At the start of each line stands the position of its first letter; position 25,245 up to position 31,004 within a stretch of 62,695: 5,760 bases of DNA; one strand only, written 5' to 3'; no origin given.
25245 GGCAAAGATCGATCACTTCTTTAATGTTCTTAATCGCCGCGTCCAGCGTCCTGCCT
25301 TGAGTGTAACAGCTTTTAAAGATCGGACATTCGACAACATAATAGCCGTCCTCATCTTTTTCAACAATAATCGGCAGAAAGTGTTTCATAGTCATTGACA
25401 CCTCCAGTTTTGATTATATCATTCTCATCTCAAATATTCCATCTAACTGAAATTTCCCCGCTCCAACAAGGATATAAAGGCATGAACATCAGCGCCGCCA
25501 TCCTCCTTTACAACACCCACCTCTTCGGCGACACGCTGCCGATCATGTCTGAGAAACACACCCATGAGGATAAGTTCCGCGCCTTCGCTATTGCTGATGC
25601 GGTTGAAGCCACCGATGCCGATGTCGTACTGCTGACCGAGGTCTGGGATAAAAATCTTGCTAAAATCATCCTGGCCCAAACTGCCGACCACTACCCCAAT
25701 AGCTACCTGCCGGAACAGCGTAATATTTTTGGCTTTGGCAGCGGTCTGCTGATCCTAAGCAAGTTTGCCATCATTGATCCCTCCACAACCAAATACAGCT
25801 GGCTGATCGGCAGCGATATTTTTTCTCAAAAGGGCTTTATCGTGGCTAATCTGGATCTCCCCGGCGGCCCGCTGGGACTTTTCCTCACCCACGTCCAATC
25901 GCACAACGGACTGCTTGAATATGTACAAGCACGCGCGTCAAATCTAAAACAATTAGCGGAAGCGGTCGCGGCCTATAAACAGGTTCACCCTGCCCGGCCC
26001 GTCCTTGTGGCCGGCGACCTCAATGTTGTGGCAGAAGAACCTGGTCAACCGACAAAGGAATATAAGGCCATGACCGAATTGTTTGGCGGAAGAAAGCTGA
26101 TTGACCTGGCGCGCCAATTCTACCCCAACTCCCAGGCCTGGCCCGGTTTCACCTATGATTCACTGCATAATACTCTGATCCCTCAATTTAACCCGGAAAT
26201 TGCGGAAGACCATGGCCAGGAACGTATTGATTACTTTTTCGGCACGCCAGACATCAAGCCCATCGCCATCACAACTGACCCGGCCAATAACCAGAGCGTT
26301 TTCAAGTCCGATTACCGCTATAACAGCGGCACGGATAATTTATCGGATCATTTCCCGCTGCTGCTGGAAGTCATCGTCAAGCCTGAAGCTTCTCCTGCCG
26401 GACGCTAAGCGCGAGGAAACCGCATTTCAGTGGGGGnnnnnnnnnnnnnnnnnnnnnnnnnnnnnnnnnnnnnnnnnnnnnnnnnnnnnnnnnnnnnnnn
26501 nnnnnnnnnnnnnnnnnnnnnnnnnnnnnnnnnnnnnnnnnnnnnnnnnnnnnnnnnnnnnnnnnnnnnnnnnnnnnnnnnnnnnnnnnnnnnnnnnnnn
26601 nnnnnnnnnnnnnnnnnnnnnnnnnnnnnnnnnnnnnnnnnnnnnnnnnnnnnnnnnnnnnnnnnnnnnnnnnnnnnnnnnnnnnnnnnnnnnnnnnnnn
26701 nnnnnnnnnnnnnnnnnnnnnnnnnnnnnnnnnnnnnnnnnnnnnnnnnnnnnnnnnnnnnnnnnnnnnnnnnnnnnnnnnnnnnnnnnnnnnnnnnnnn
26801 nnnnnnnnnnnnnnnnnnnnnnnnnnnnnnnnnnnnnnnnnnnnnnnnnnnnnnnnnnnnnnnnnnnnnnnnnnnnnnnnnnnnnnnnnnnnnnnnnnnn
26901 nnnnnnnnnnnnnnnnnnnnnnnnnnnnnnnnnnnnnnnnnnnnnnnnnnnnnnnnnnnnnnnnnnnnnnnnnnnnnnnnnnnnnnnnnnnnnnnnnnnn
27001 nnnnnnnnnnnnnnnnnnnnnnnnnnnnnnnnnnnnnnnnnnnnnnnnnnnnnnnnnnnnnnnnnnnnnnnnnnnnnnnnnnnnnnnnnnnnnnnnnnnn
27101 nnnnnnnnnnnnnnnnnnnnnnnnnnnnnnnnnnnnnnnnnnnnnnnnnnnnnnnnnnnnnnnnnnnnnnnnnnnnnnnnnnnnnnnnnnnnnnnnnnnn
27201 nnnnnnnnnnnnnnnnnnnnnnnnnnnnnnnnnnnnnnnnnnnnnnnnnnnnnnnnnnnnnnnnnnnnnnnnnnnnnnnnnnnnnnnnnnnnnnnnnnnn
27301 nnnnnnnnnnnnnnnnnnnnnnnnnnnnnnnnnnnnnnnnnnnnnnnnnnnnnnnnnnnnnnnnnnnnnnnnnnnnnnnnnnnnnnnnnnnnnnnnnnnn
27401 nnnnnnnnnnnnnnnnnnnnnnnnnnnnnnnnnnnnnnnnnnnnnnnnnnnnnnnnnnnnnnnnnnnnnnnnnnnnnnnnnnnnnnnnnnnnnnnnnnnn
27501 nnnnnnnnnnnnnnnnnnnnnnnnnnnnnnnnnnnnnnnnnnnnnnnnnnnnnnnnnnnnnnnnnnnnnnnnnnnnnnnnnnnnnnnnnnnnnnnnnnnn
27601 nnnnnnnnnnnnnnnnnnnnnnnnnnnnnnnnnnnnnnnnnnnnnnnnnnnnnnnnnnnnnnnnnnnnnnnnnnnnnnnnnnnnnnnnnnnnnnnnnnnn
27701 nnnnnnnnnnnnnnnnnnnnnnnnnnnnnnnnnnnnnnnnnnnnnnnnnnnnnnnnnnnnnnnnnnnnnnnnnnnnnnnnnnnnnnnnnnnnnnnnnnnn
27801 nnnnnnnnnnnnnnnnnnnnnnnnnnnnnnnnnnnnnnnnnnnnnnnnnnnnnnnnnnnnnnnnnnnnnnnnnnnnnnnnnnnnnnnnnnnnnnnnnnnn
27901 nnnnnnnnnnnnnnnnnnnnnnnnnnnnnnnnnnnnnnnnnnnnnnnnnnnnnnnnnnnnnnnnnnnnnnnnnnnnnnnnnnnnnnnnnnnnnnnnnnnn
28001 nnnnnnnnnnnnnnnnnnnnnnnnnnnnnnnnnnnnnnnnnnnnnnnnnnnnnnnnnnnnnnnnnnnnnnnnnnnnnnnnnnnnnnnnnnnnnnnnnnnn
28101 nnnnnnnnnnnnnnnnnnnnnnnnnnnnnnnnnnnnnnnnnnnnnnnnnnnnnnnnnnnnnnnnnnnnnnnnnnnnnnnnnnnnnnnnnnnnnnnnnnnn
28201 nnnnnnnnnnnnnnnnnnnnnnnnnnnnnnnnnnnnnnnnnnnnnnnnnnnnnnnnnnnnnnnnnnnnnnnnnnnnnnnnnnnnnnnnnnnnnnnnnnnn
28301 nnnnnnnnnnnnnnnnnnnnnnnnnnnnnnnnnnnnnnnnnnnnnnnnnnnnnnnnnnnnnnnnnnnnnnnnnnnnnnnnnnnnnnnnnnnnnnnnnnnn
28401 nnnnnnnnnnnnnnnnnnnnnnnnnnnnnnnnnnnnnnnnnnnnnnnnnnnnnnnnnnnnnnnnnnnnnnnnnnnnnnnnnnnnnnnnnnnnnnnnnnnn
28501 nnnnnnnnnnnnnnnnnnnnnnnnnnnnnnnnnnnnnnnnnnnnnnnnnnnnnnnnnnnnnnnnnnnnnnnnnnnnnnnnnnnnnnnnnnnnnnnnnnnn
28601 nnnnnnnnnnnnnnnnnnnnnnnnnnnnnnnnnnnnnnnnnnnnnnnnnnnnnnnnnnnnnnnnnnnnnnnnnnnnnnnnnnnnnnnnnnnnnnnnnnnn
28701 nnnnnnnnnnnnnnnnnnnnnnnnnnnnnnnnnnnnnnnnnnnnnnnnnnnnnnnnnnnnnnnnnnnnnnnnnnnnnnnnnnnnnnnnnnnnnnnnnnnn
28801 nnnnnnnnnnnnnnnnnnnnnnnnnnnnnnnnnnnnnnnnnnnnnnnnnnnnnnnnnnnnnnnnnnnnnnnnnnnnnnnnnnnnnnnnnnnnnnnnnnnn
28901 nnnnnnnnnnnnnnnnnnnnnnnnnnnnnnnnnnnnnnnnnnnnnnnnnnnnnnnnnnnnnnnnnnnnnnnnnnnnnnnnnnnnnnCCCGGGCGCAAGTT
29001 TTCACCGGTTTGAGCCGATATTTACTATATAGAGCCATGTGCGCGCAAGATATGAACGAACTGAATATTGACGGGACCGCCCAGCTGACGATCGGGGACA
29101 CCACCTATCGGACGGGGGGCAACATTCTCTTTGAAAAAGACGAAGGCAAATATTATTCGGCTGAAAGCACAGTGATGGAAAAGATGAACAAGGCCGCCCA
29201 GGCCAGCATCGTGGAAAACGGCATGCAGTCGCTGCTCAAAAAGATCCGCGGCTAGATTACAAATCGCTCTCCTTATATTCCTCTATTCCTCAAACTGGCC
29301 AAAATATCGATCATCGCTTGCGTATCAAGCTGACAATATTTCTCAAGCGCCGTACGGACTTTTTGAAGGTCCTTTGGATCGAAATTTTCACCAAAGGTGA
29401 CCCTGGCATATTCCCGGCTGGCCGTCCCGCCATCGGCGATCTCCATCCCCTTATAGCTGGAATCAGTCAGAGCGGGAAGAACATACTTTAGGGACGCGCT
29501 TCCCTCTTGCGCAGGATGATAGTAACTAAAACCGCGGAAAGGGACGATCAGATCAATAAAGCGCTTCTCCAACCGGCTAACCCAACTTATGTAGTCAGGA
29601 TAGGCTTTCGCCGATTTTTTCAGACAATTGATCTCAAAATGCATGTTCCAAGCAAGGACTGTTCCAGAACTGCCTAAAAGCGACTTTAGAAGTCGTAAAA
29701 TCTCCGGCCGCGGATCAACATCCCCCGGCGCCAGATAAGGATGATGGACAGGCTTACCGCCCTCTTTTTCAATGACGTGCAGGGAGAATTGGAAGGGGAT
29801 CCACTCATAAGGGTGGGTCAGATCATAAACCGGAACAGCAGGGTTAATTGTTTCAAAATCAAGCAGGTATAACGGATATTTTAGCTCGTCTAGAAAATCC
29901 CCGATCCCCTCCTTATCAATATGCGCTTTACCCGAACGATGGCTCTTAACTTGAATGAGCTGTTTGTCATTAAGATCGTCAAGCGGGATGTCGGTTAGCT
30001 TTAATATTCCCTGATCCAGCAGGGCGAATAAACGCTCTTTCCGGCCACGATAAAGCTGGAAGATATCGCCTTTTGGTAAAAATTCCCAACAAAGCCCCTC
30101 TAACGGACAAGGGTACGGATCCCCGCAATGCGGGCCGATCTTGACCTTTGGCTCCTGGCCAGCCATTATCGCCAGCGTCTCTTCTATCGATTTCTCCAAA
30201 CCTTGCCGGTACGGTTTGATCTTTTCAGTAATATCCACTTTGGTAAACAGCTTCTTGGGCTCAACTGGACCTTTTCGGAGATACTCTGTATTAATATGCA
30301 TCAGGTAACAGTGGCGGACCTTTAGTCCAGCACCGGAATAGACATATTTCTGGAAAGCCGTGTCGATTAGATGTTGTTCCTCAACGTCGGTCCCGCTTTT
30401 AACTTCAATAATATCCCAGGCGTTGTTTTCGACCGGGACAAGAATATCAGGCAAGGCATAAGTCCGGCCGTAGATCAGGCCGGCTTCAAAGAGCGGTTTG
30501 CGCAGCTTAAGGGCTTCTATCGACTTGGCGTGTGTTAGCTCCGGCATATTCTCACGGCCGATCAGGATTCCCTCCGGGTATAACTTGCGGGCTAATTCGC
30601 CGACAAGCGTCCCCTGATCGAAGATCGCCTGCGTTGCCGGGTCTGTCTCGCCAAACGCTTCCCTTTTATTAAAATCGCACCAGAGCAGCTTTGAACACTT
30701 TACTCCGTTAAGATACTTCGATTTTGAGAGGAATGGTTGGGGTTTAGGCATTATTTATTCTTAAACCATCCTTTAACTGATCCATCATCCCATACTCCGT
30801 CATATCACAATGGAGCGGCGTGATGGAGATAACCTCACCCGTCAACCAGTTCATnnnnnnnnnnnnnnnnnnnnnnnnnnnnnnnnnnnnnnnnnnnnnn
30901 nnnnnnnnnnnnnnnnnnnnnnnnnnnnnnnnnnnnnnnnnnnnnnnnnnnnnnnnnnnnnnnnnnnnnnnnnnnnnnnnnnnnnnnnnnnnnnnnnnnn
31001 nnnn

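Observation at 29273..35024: Cassette array stacked at the surE 3' end, each unit bounded by a copy of the surE terminus, with no recombinase in sight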

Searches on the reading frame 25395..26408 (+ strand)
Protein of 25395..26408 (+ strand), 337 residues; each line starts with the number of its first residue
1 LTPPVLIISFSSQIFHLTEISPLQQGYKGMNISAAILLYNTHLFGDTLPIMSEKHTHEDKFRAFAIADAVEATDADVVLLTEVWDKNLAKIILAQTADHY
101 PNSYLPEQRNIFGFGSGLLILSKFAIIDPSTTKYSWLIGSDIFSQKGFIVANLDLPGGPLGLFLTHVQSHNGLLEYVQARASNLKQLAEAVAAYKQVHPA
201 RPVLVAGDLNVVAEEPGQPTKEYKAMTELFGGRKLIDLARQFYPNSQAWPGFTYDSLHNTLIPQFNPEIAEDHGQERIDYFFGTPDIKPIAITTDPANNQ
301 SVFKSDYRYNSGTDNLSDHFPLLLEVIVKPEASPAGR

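Call 40: search_protein_families(library=pfam, proteins=[window:25395-26408:+], max_evalue=0.00001)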
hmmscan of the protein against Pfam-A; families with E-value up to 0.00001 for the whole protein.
window:25395-26408:+ (337 aa): 2 families
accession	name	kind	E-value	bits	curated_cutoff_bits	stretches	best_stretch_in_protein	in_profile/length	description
PF03372.29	Exo_endo_phos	-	2.5e-13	50.7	24.5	1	61-319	17-225/225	Endonuclease/Exonuclease/phosphatase family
PF22669.2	Exo_endo_phos2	-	5.1e-06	26.7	27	0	82-241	53-203/288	Endonuclease/Exonuclease/phosphatase family 2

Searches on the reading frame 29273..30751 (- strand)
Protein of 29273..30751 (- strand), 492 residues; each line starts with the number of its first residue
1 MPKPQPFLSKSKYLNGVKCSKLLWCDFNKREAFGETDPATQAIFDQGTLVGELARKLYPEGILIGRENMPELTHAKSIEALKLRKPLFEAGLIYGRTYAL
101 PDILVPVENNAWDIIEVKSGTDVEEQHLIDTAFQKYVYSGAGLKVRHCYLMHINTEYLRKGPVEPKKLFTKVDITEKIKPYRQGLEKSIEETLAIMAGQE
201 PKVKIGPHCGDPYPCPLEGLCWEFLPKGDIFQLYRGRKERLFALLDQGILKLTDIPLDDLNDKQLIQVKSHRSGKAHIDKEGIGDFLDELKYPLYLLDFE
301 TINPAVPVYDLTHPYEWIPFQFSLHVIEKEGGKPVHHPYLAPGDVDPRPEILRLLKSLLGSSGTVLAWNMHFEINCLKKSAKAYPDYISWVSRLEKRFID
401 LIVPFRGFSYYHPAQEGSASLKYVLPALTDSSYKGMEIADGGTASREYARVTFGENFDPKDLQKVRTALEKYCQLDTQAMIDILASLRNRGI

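Call 7: search_protein_families(library=pfam, proteins=[window:29273-30751:-], max_evalue=0.01)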
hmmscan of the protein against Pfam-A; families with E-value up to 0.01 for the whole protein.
window:29273-30751:- (492 aa): 1 family
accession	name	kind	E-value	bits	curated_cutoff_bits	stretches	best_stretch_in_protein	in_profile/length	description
PF11074.14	DUF2779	-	5e-35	121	23.3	1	295-420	1-126/126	Domain of unknown function(DUF2779)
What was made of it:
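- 29273..30751 (-): DUF2779 protein (492 aa; DUF2779 domain at 295-420, weak Cas4 match at 18-223). It is the ancestral downstream neighbour of surE in this clade, not a cassette. Pfam E 5e-35 (call 7).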

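Call 31: find_homologous_proteins(query=window:29273-30751:-, max_evalue=1e-60)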
Query window:29273-30751:- (492 aa): 2262 proteins with E <= 1e-60 among 8000 candidates; the best 120 are listed.
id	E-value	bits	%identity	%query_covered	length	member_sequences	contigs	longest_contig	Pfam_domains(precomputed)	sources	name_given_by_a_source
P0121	0.0e+0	1147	100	100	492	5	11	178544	PF11074.15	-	-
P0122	5.6e-252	855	74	99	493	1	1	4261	PF11074.15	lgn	-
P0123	3.7e-250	849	73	99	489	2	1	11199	PF11074.15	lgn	-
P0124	5.5e-249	845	73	99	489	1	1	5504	PF11074.15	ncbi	-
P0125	7.1e-249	845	74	99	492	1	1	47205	PF11074.15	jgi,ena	-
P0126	2.7e-247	840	72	99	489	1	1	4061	PF11074.15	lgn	-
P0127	3.3e-244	829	72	100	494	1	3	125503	PF11074.15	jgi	jgi:hypothetical protein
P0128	5.7e-242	822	71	99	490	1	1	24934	PF11074.15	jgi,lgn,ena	-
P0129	5.1e-241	819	70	100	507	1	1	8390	PF11074.15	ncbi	-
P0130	3.5e-239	813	70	100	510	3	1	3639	PF11074.15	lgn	-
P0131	4.7e-234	796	71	99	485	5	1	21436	PF11074.15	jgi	jgi:hypothetical protein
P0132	2.5e-233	793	69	99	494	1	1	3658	PF11074.15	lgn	-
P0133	3.0e-233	793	69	99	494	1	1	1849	PF11074.15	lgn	-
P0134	1.6e-232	791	67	100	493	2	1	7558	PF11074.15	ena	-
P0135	7.0e-229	779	68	99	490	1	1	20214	PF11074.15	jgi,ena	-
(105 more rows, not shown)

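Call 32: find_encoding_contigs(protein=P0125, flank=10000, max_places=2)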
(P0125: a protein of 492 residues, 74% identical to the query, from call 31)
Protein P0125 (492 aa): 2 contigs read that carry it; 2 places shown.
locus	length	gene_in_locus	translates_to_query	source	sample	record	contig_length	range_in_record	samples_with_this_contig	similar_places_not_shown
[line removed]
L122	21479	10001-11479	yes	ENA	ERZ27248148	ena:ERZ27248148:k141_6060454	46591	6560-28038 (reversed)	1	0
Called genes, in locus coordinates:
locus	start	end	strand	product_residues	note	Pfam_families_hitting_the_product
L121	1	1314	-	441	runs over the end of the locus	PF09136:Glucodextran_B (faint), PF00395:SLH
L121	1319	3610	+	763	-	PF02463:SMC_N, PF13175:AAA_15, PF13476:AAA_23, PF13304:AAA_21 (weak)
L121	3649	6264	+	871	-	PF07372:DUF1491 (faint)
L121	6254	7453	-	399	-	PF00438:S-AdoMet_synt_N, PF02772:S-AdoMet_synt_M, PF02773:S-AdoMet_synt_C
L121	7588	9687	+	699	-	PF04607:RelA_SpoT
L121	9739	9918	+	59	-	-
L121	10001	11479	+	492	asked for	PF11074:DUF2779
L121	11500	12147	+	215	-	PF04893:Yip1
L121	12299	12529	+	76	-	-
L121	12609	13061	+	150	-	PF10543:ORF6N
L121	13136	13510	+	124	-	PF05635:23S_rRNA_IVP, PF22296:bAvd (weak)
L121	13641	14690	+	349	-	PF17761:DUF1016_N, PF06250:YhcG_C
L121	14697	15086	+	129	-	PF05635:23S_rRNA_IVP, PF22296:bAvd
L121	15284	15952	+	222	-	PF01726:LexA_DNA_bind, PF00717:Peptidase_S24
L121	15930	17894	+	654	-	PF13588:HSDR_N_2, PF02384:N6_Mtase, PF07669:Eco57I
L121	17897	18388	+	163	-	-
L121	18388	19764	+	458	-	PF01420:Methylase_S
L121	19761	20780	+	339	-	PF12358:DUF3644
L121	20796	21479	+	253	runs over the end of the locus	PF18899:DUF5655 (weak)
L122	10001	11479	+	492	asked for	PF11074:DUF2779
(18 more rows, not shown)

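Call 33: find_encoding_contigs(protein=P0127, flank=10000, max_places=3)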
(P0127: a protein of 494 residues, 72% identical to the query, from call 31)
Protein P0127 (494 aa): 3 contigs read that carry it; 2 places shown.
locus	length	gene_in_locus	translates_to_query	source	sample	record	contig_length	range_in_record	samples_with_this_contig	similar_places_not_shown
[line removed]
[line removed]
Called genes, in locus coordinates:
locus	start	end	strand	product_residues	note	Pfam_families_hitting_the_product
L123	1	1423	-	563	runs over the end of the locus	PF00395:SLH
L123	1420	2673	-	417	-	PF09136:Glucodextran_B (faint), PF00395:SLH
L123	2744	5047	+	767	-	PF02463:SMC_N, PF13175:AAA_15, PF13555:AAA_29 (weak), PF13304:AAA_21 (weak)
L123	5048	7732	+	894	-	PF07372:DUF1491 (faint)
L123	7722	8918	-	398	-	PF00438:S-AdoMet_synt_N, PF02772:S-AdoMet_synt_M, PF02773:S-AdoMet_synt_C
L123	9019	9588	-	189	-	PF00849:PseudoU_synth_2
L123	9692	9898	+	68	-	-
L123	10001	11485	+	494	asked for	PF11074:DUF2779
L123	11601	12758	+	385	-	PF02036:SCP2 (weak), PF02525:Flavodoxin_2, PF03358:FMN_red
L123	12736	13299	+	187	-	PF00578:AhpC-TSA (weak), PF09695:YtfJ_HI0045 (weak)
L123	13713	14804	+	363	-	PF13784:Fic_N, PF02661:Fic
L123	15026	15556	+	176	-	PF01863:YgjP-like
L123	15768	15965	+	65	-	-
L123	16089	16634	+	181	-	PF11611:DUF4352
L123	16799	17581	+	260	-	PF04055:Radical_SAM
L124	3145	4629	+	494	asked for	PF11074:DUF2779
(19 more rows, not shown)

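Call 34: find_encoding_contigs(protein=P0128, flank=10000, max_places=2)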
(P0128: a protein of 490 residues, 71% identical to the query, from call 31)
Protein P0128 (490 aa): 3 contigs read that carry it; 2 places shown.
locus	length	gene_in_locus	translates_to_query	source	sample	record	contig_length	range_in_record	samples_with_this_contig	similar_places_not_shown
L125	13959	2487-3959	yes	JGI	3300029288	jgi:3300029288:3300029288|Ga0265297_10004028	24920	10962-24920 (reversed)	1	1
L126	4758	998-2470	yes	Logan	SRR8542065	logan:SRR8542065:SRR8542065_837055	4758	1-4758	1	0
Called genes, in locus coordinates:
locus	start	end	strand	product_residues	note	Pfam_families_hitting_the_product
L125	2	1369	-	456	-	?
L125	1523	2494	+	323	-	PF08279:HTH_11 (weak), PF13280:WYL, PF25583:WCX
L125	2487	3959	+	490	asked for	PF11074:DUF2779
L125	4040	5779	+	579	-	PF03235:GmrSD_N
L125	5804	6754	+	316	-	PF01734:Patatin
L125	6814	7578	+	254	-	PF18144:SMODS (weak)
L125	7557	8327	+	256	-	PF20247:DUF6602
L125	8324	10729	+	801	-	PF04313:HSDR_N (faint), PF00270:DEAD, PF04851:ResIII, PF18766:SWI2_SNF2, PF00271:Helicase_C (weak), PF08463:EcoEI_R_C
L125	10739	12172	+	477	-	PF12161:HsdM_N, PF02384:N6_Mtase, PF01170:UPF0020 (faint), PF07669:Eco57I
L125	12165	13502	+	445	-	PF01420:Methylase_S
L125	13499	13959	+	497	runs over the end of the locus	PF28123:DUF8370, PF28130:DUF8371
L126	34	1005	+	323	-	PF08279:HTH_11 (weak), PF13280:WYL, PF25583:WCX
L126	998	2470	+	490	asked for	PF11074:DUF2779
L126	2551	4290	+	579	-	PF03235:GmrSD_N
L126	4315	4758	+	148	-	?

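Call 53: search_protein_families(library=padloc, proteins=[window:29273-30751:-], max_evalue=0.001)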
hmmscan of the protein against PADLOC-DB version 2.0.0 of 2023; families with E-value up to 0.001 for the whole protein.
window:29273-30751:- (492 aa): 1 family
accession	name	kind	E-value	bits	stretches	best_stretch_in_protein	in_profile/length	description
PDLC01447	Cas4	-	1.3e-05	23.7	1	18-223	15-159/161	"CAS-I,CAS-II,CAS-III,CAS-IV,CAS-V,CAS-VI; acquisition_associated"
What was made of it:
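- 29273..30751 (-): PADLOC Cas4 E 1.3e-5 (call 53).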

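Call 58: find_encoding_contigs(protein=P0123, flank=10000, max_places=2)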
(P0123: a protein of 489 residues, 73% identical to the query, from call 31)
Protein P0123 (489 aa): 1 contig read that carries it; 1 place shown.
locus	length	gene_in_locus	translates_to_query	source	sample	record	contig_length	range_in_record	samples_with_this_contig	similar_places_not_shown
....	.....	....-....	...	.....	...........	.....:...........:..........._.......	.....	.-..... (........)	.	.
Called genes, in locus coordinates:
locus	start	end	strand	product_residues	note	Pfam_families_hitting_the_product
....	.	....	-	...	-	?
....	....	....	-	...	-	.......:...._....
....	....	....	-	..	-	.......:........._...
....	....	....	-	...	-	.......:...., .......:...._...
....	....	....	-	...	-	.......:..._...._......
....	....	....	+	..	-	-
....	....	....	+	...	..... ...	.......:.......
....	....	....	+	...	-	-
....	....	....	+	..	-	-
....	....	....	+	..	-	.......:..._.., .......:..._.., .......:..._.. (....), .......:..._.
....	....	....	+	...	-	-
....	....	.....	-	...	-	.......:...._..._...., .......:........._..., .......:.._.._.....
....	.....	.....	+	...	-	-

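Call 59: find_encoding_contigs(protein=P0124, flank=10000, max_places=2)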
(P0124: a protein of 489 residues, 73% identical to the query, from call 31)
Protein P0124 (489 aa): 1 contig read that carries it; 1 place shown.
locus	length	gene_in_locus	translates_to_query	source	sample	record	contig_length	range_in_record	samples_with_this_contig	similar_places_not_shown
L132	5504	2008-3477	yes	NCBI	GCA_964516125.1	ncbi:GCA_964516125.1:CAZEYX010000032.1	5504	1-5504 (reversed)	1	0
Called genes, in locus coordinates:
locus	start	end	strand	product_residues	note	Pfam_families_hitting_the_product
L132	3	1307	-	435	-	?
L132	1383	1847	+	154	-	PF03449:GreA_GreB_N, PF01272:GreA_GreB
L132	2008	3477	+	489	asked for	PF11074:DUF2779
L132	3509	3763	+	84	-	PF03083:MtN3_slv (weak), PF04193:PQ-loop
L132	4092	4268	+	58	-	-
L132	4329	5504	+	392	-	?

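Call 82: search_solved_structures(query=window:29276-30751:-, max_evalue=0.01)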
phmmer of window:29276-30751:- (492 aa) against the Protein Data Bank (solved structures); distinct sequences matched with E-value up to 0.01: 0.

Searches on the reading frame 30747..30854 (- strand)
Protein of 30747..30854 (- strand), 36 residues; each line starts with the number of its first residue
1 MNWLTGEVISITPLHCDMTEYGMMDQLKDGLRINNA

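Call 69: search_protein_representatives(protein=window:30747-30854:-)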
Query: 36 residues. Proteins with E-value up to 0.001 (for the whole library): 1; up to 1e-10: 1; up to 1e-30: 0. The best 1 are listed.
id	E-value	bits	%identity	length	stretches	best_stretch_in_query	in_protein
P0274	5.4e-18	77.6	100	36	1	1-36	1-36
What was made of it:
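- Tried and rejected: Searching 1.8 billion representative proteins with the 36-aa relic ORF: only itself (call 69).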
